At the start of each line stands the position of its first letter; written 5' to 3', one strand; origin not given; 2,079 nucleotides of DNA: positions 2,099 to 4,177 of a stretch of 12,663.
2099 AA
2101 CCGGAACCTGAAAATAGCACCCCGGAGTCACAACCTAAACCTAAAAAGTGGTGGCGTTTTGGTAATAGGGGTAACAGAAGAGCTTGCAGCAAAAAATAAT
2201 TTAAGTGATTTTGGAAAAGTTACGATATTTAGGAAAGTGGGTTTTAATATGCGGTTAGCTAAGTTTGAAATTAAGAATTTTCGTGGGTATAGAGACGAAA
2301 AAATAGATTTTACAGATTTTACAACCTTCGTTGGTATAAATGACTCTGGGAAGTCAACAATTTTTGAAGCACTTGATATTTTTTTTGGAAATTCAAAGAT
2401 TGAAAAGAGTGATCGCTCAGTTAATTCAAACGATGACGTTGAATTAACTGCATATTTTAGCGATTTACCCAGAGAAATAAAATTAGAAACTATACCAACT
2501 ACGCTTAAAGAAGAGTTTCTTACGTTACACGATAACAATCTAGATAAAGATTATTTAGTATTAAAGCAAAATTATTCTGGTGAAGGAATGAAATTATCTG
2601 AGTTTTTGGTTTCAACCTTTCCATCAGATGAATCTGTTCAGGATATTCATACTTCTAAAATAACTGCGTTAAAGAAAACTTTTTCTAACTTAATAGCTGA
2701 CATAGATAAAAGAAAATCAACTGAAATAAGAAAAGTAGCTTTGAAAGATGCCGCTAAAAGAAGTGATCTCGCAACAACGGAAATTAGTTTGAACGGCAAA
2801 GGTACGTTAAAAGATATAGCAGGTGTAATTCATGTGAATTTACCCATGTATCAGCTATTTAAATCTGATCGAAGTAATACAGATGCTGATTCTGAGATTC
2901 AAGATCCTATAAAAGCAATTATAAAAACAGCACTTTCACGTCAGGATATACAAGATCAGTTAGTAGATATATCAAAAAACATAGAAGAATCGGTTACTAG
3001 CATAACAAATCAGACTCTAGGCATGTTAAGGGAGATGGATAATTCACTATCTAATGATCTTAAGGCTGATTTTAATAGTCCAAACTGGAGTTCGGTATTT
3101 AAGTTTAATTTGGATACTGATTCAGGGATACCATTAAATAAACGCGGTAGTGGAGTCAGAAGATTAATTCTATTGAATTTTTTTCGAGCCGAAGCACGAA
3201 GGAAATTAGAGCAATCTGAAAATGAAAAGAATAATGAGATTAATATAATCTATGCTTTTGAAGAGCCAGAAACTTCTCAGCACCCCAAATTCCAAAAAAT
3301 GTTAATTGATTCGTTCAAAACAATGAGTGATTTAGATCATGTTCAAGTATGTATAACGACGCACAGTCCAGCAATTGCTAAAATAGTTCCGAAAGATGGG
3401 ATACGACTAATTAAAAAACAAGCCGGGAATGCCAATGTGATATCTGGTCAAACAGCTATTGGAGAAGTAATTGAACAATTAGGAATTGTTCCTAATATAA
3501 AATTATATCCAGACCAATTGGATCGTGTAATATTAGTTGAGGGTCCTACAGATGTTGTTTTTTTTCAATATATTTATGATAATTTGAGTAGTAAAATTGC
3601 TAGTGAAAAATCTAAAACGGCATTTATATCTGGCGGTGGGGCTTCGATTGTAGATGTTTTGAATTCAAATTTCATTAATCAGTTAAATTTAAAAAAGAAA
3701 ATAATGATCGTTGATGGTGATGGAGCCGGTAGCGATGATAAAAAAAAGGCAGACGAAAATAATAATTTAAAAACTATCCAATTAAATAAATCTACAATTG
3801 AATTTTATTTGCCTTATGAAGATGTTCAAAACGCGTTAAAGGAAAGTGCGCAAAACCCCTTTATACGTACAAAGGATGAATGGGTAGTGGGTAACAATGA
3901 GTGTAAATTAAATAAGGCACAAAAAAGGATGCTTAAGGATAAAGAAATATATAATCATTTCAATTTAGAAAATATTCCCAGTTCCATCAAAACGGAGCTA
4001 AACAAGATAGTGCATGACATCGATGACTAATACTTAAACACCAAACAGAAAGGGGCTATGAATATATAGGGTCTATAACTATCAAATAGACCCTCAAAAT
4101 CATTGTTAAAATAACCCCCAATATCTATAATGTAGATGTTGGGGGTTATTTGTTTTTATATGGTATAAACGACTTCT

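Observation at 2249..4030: Stand-alone OLD-family ATPase-Toprim nuclease placed directly behind the repA-repB replication operon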

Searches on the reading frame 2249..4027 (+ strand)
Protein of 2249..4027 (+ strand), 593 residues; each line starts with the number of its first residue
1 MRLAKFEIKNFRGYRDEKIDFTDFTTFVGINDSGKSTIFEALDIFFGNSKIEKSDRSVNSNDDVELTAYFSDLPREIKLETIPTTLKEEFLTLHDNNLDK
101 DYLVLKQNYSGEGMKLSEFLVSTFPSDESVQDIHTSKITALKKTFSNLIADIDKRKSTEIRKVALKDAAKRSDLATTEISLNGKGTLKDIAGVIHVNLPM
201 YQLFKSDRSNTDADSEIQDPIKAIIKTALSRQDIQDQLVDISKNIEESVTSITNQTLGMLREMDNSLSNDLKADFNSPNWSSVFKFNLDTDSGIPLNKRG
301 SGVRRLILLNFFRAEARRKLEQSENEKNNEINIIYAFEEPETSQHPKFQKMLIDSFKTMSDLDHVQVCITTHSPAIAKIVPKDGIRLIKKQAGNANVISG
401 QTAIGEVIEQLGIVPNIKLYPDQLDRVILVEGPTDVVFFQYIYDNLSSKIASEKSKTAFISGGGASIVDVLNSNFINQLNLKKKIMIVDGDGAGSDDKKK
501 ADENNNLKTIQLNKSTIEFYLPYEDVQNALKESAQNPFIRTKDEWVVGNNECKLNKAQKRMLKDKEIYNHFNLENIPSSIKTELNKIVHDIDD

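Call 3: search_protein_families(library=pfam, proteins=[window:2249-4027:+], max_evalue=0.01)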
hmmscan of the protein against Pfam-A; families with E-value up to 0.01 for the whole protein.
window:2249-4027:+ (593 aa): 9 families
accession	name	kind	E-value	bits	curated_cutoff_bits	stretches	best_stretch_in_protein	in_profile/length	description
PF13175.12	AAA_15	-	1.1e-67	229.8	32.1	1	1-377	1-374/374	AAA ATPase domain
PF13304.12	AAA_21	-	6.1e-14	53.2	27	1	24-376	1-302/304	AAA domain, putative AbiEii toxin, Type IV TA system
PF13476.12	AAA_23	-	9.9e-10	39.8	27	1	6-254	2-191/201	AAA domain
PF11398.14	DUF2813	-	9.3e-08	32.3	21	1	1-50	1-50/372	Protein of unknown function (DUF2813)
PF02463.25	SMC_N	-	1.5e-06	28.3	40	1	3-51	2-53/220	RecF/RecN/SMC N terminal domain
PF24395.1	OLD-like_TOPRIM_1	-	2.1e-06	28.1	27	1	428-526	3-98/162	OLD-like TOPRIM 1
PF20469.4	OLD-like_TOPRIM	-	3e-06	28.1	23.2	1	425-491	4-67/67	Overcoming lysogenization defect protein-like, TOPRIM domain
PF13514.12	AAA_27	-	6e-06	26.4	22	1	1-72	1-76/206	AAA domain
PF13555.12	AAA_29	-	0.00047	20.3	27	1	3-44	1-44/61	P-loop containing region of AAA domain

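Call 4: search_protein_families(library=padloc, proteins=[window:2249-4027:+], max_evalue=0.01)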
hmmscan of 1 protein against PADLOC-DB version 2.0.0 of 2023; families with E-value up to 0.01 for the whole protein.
window:2249-4027:+ (593 aa): 92 families (the best 25 are shown)
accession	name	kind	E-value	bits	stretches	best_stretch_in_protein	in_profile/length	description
PDLC02979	AriA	-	2.3e-58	196.8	1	1-377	1-373/373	-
PDLC02358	Old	-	5.1e-32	109.4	1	1-518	2-475/578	Old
PDLC00065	GajA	-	1.8e-22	77.9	1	1-529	1-526/670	AAA ATPase domain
PDLC00094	GajA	-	1.3e-21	74.7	2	215-521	188-489/569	AAA ATPase domain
PDLC00086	GajA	-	3e-21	73.9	2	1-97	1-97/600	AAA ATPase domain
PDLC00069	GajA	-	3.1e-21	73.5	2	227-539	225-550/687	AAA ATPase domain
PDLC00062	GajA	-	3.3e-21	73.4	2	287-399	261-366/639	AAA ATPase domain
PDLC00067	GajA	-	9.9e-21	71.8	2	286-397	260-366/604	AAA ATPase domain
PDLC00066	GajA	-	5.6e-20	69.4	2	245-464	199-409/567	AAA ATPase domain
PDLC00090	GajA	-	5.8e-20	69.5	2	1-62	1-61/659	AAA ATPase domain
PDLC04168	GajA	-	2.6e-18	64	2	262-514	220-454/570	-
PDLC00061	GajA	-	3.5e-18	63.5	2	331-515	319-506/652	AAA ATPase domain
PDLC00070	GajA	-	8.9e-18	62.2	2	199-400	173-360/596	AAA ATPase domain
PDLC00063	GajA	-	1.1e-17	61.8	1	1-499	1-533/679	AAA ATPase domain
PDLC00078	GajA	-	2.9e-17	60.6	2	1-69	1-71/580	AAA ATPase domain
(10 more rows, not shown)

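Call 5: search_protein_families(library=ncbifam, proteins=[window:2249-4027:+], max_evalue=0.01)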
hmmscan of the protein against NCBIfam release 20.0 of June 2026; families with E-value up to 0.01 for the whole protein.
window:2249-4027:+ (593 aa): 7 families
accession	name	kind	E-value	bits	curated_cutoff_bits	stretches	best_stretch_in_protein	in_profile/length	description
NF041760.1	PtuA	equivalog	6.7e-13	48.4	500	2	345-399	390-443/524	retron Ec78 anti-phage system effector ATPase PtuA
NF047739.1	antiphage_MADS3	equivalog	4.2e-11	42.6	420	2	333-401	338-404/427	methylation-associated defense system AAA family ATPase MAD3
NF002572.0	PRK02224.1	equivalog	3.8e-06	25.5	1087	1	1-47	1-49/888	DNA double-strand break repair ATPase Rad50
TIGR00611.2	recf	equivalog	1.2e-05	24.6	172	1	4-62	2-62/339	DNA replication/repair protein RecF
NF003034.1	PRK03918.1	equivalog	2.7e-05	22.4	700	1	1-45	1-46/878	DNA double-strand break repair ATPase Rad50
NF041035.1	Rad50_Halo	equivalog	0.00056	18.4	1000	1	1-46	1-45/883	DNA double-strand break repair ATPase Rad50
NF053563.1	Rkd4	equivalog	0.0016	16.7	860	1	1-43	1-44/747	arcadin-4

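Call 7: search_dna_similar(query=window:2249-4027:+, collection=plasmids, mode=protein, max_rows=40)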
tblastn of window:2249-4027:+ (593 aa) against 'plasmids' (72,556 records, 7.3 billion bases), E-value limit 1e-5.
Records with a match: 555; places in all: 585; records where one place covers at least 80% of the query: 249.
Best place of each record, by identity: >=99% 11; 95-99% 94; 90-95% 39; 80-90% 36; 60-80% 3; <60% 372.
By first word of the organism name: Lactiplantibacillus 102; Escherichia 100; Salmonella 100; Enterobacter 87; Latilactobacillus 32; Citrobacter 20; Klebsiella 18; Levilactobacillus 18; Pediococcus 13; Leuconostoc 7; and 32 more.
By predicted mobility (MOB-suite, as given by PLSDB): conjugative 306; non-mobilizable 140; mobilizable 109.
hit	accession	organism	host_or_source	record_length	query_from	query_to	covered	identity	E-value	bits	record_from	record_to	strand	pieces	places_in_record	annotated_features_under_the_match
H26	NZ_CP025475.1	Latilactobacillus curvatus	Homo sapiens,cell culture,adult feces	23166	1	593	100%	100.0%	0e+0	1142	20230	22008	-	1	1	AAA family ATPase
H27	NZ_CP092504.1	Lactiplantibacillus plantarum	single cell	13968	1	589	99%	91.0%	0e+0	1039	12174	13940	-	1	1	AAA family ATPase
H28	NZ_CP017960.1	Lactiplantibacillus plantarum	pure culture,pit mud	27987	1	589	99%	91.0%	0e+0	1039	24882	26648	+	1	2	AAA family ATPase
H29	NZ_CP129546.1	Lactiplantibacillus pentosus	cell culture,Dairy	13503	1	593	100%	90.4%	0e+0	1045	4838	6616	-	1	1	AAA family ATPase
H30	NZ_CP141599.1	Lactiplantibacillus plantarum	Apis cerana,Intestine sample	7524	1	593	100%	90.4%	0e+0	1041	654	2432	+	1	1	AAA family ATPase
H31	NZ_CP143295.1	Lactiplantibacillus plantarum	Cornus officinalis,cell culture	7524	1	593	100%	90.4%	0e+0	1041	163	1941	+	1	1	AAA family ATPase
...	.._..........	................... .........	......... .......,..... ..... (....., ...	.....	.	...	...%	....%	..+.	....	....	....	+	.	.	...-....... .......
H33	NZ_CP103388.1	Leuconostoc citreum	single cell,vegetable fermented food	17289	1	592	100%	63.0%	0e+0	723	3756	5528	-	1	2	ATP-binding protein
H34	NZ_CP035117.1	Lactiplantibacillus plantarum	cell culture,food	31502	1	592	100%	49.0%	0e+0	574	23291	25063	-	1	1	ATP-binding protein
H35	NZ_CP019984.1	Pediococcus inopinatus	Single cell,brewery yeast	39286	1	524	88%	36.6%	2e-83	292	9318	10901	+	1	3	ATP-binding protein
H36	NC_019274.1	Psychrobacter sp. DAB_AL62B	Alle alle (dovekie),guano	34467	1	481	81%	36.7%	1e-69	252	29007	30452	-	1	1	ATP-binding protein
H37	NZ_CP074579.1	Pseudomonas syringae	Medicago sativa,plant stem,plant stem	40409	1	487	82%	36.2%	3e-76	271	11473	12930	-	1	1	ATP-binding protein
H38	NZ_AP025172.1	Cupriavidus sp. P-10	-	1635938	1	480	81%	36.7%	1e-74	266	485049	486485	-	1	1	none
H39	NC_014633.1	Ilyobacter polytropus DSM 2926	marine mud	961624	1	483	81%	35.9%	6e-69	250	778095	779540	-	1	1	ATP-binding protein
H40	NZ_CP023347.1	Escherichia coli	Homo sapiens,Diarrheal stool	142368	1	481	81%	35.3%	2e-68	249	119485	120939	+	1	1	AAA family ATPase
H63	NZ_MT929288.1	Escherichia coli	-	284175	1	487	82%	33.2%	2e-68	248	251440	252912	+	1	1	AAA family ATPase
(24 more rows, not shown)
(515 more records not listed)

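Call 8: get_annotated_region(hit=H26, flank=6000)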
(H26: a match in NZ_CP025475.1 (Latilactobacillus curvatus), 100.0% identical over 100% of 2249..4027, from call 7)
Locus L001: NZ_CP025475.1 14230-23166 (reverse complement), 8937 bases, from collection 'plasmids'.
description: Latilactobacillus curvatus strain IRG2 plasmid pIRG201, complete sequence
organism: Latilactobacillus curvatus (NCBI taxid 28038)
taxonomy: Bacteria; Bacillota; Bacilli; Lactobacillales; Lactobacillaceae; Latilactobacillus; Latilactobacillus curvatus
host: -; source: Homo sapiens,cell culture,adult feces; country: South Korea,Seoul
typing (MOB-suite, as given by PLSDB): mobilizable; replicon rep_cluster_1058,rep_cluster_1948; relaxase MOBP
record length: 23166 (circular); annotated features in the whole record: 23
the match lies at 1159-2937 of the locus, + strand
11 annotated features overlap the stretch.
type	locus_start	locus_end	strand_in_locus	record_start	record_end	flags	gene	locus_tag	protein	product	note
CDS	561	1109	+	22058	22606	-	-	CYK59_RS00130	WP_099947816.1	HTH domain-containing protein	-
CDS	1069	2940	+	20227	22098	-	-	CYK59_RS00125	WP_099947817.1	AAA family ATPase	-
CDS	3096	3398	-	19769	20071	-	-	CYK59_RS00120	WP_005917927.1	type II toxin-antitoxin system YafQ family toxin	-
CDS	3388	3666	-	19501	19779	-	-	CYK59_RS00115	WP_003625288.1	type II toxin-antitoxin system RelB/DinJ family antitoxin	-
CDS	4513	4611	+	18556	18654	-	-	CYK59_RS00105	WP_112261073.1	type I toxin-antitoxin system Fst family toxin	-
CDS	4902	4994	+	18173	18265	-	-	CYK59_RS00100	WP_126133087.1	type I toxin-antitoxin system Fst family toxin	-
CDS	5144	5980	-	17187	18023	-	-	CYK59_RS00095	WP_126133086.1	hypothetical protein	-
CDS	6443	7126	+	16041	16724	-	-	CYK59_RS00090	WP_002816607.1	IS6 family transposase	-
CDS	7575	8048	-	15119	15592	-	-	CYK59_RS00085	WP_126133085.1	hypothetical protein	-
CDS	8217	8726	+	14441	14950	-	-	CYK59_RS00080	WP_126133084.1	helix-turn-helix domain-containing protein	-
CDS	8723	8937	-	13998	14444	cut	-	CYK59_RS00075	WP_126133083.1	DUF5626 family protein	-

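Call 12: search_solved_structures(query=window:2249-4027:+, max_evalue=0.01, show_alignments=2)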
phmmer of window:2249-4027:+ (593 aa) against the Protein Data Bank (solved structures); distinct sequences matched with E-value up to 0.01: 3.
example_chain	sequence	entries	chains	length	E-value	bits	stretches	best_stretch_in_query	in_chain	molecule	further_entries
6p74_A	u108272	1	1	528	2.7e-12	49.5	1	240-399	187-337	Putative ATP-dependent endonuclease of the OLD family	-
8ee4_A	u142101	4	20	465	1.3e-06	30.8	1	293-397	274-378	PtuA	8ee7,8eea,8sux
9n69_A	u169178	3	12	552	5.3e-06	28.7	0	3-57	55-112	AAA family ATPase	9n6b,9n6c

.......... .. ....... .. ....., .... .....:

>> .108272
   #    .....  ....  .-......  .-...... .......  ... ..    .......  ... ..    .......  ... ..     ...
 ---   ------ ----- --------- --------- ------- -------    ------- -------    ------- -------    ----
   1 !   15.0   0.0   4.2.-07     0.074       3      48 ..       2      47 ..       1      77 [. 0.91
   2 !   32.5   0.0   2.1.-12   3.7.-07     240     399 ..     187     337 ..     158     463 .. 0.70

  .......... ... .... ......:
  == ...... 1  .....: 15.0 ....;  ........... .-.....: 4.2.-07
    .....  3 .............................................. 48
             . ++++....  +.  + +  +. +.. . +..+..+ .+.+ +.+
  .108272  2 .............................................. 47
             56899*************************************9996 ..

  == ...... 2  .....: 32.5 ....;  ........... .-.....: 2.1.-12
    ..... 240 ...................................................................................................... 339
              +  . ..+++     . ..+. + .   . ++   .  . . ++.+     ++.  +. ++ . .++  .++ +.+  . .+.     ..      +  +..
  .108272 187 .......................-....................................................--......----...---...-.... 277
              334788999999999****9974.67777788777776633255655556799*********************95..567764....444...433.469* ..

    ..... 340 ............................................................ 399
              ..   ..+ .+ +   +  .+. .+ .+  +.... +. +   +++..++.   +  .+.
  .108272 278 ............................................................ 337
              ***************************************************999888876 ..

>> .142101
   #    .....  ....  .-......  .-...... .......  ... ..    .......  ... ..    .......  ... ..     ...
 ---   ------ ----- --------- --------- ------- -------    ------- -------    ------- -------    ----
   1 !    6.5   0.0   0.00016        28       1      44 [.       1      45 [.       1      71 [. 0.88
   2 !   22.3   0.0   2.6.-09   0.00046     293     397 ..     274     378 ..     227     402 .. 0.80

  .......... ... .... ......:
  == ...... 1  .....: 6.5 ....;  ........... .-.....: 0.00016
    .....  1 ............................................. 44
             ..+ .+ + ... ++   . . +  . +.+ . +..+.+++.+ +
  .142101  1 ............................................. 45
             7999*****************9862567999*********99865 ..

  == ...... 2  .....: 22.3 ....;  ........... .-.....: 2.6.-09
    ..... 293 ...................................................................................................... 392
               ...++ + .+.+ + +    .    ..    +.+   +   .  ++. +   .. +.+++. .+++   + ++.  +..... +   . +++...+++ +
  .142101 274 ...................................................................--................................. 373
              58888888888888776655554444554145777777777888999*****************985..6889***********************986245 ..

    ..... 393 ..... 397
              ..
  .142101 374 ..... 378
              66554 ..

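Call 28: get_annotated_region(hit=H33, flank=3500)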
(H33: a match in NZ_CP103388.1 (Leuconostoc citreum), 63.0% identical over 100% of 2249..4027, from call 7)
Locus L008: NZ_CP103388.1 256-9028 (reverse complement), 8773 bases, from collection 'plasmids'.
description: Leuconostoc citreum strain PL105 plasmid pPUL105_2, complete sequence
organism: Leuconostoc citreum (NCBI taxid 33964)
taxonomy: Bacteria; Bacillota; Bacilli; Lactobacillales; Lactobacillaceae; Leuconostoc; Leuconostoc citreum
host: -; source: single cell,vegetable fermented food; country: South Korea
typing (MOB-suite, as given by PLSDB): mobilizable; replicon rep_cluster_589; relaxase MOBV
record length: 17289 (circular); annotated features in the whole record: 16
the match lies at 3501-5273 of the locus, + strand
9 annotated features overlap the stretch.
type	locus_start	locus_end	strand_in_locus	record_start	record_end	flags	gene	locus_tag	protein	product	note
CDS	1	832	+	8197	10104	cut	-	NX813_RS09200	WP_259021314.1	DNA methyltransferase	GO:0006306 - DNA methylation [Evidence IEA]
CDS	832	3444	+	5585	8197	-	-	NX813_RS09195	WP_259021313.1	DEAD/DEAH box helicase family protein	-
CDS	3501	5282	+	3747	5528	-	-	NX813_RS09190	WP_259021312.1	ATP-binding protein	-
CDS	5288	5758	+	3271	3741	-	-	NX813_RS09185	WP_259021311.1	hypothetical protein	-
CDS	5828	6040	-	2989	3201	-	-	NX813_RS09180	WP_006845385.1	hypothetical protein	-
CDS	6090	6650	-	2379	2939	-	-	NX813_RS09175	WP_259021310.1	hypothetical protein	-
CDS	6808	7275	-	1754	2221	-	-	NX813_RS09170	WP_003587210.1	DNA starvation/stationary phase protection protein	-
CDS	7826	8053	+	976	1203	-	-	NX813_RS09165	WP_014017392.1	hypothetical protein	-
CDS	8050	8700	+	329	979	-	-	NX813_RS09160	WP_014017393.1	ATP-binding cassette domain-containing protein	-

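Call 29: get_annotated_region(hit=H34, flank=3500)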
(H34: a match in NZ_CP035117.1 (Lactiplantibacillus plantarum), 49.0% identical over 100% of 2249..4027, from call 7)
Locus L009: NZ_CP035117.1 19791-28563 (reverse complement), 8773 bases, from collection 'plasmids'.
description: Lactiplantibacillus plantarum strain SRCM103295 plasmid unnamed4
organism: Lactiplantibacillus plantarum (NCBI taxid 1590)
taxonomy: Bacteria; Bacillota; Bacilli; Lactobacillales; Lactobacillaceae; Lactiplantibacillus; Lactiplantibacillus plantarum
host: -; source: cell culture,food; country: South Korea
typing (MOB-suite, as given by PLSDB): non-mobilizable; replicon rep_cluster_707
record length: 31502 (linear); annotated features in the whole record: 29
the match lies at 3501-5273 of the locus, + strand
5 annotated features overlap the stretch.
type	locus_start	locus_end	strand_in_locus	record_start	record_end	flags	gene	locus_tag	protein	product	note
CDS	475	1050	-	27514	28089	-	-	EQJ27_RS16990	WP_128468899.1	TetR/AcrR family transcriptional regulator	GO:0006355 - regulation of DNA-templated transcription [Evidence IEA]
CDS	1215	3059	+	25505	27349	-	-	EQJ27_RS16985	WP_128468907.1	MFS transporter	-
CDS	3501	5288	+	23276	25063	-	-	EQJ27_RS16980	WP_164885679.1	ATP-binding protein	-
CDS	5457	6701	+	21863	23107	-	-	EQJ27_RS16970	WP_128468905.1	ISL3 family transposase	-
CDS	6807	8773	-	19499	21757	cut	-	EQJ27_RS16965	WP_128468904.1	ABC transporter permease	-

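Call 30: get_annotated_region(hit=H35, flank=3500)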
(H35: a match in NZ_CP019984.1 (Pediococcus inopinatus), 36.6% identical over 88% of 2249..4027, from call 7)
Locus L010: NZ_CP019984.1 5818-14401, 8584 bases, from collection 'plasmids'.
description: Pediococcus inopinatus strain DSM 20285 plasmid pLDW-14, complete sequence
organism: Pediococcus inopinatus (NCBI taxid 114090)
taxonomy: Bacteria; Bacillota; Bacilli; Lactobacillales; Lactobacillaceae; Pediococcus; Pediococcus inopinatus
host: -; source: Single cell,brewery yeast; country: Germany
typing (MOB-suite, as given by PLSDB): mobilizable; replicon rep_cluster_1267; relaxase MOBP
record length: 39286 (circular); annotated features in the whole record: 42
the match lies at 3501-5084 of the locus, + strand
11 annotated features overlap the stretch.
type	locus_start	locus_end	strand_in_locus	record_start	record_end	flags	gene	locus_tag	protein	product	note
CDS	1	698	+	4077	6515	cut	-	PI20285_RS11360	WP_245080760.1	DEAD/DEAH box helicase family protein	-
CDS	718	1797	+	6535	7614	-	-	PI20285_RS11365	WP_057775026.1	Abi family protein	-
CDS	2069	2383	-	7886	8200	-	-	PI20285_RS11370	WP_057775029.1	Txe/YoeB family addiction module toxin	GO:0008219 - cell death [Evidence IEA]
CDS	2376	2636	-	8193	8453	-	-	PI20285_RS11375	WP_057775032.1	type II toxin-antitoxin system Phd/YefM family antitoxin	-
CDS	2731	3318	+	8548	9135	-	-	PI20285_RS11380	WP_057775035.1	site-specific integrase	-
CDS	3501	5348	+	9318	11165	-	-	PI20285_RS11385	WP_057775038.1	ATP-binding protein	-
CDS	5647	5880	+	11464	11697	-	-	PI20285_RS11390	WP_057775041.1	hypothetical protein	-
CDS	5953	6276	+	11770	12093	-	-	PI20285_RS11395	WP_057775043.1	plasmid maintenance system killer protein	-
CDS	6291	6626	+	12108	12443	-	-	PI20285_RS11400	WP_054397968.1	helix-turn-helix domain-containing protein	-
CDS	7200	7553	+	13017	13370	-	-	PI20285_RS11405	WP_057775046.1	MobC family plasmid mobilization relaxosome protein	-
CDS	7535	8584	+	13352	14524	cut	-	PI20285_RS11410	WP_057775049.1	relaxase/mobilization nuclease domain-containing protein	-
